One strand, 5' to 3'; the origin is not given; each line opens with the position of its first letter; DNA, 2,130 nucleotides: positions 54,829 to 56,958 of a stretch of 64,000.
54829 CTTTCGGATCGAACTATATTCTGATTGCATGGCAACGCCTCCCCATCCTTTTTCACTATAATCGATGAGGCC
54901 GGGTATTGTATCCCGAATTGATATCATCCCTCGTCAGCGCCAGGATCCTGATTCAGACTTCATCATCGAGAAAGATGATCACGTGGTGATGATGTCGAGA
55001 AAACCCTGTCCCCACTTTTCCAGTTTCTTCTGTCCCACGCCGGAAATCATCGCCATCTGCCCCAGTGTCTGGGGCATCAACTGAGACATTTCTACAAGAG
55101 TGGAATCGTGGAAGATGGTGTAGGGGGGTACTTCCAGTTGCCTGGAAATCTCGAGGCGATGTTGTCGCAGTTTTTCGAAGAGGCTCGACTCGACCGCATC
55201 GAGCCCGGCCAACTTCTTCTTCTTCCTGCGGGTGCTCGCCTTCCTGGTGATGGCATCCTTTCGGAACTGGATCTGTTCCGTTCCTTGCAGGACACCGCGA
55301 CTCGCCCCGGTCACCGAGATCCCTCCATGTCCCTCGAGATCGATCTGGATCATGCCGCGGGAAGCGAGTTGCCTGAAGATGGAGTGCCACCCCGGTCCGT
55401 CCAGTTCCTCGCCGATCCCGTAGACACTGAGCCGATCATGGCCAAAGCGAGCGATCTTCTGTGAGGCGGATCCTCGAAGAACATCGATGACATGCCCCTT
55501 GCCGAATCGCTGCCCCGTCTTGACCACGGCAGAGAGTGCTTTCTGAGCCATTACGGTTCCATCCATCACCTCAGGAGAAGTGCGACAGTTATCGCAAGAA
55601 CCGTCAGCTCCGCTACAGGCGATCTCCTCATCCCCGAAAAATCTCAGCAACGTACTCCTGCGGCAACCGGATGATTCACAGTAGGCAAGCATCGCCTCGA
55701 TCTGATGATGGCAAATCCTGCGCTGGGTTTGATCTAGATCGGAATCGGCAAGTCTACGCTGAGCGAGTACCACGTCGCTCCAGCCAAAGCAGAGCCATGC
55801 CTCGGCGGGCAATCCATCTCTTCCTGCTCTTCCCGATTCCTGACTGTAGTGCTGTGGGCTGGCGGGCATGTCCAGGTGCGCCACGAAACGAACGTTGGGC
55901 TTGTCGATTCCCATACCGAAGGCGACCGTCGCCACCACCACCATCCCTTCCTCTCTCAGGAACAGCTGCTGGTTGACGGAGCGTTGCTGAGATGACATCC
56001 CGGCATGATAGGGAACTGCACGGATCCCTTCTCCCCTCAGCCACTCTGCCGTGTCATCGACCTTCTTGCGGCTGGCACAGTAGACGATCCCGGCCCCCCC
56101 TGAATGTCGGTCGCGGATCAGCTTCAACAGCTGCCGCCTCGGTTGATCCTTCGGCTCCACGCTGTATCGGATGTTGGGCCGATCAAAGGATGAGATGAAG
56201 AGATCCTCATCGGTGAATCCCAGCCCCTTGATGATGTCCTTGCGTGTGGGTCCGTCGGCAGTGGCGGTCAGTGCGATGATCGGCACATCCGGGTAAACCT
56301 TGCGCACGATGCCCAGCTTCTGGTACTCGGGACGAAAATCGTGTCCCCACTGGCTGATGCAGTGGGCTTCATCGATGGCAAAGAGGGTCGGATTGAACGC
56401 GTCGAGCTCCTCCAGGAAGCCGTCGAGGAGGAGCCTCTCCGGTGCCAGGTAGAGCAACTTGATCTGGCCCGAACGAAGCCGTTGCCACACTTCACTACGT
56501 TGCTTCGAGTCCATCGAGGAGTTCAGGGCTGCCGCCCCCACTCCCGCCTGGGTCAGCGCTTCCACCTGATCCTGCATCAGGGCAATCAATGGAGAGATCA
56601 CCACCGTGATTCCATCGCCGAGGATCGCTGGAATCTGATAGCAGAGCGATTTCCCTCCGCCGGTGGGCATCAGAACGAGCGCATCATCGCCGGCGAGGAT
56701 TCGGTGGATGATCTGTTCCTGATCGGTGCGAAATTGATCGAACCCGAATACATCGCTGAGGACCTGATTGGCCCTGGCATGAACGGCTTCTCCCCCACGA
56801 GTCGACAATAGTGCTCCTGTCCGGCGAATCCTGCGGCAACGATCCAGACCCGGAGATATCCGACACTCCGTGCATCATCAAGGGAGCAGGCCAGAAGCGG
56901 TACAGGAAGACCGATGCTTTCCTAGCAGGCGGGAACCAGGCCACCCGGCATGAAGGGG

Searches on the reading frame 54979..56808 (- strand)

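Call 9: search_protein_families(library=pfam, proteins=[window:54979-56808:-], max_evalue=0.00001)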
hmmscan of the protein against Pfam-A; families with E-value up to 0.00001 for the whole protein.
window:54979-56808:- (609 aa): 5 families
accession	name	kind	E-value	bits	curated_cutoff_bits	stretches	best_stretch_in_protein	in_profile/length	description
PF09382.16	RQC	-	5.4e-35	120.1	23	1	412-522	2-112/114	RQC domain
PF00270.35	DEAD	-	1.6e-27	96.7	26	1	28-188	2-163/167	DEAD/DEAH box helicase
PF00271.37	Helicase_C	-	8.6e-25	87.6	23.5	1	225-332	4-110/110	Helicase conserved C-terminal domain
PF00570.28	HRDC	-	3.8e-20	72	23.8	1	542-607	3-68/68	HRDC domain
PF16124.10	RecQ_Zn_bind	-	4.8e-13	50.1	25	1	344-409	2-66/66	RecQ zinc-binding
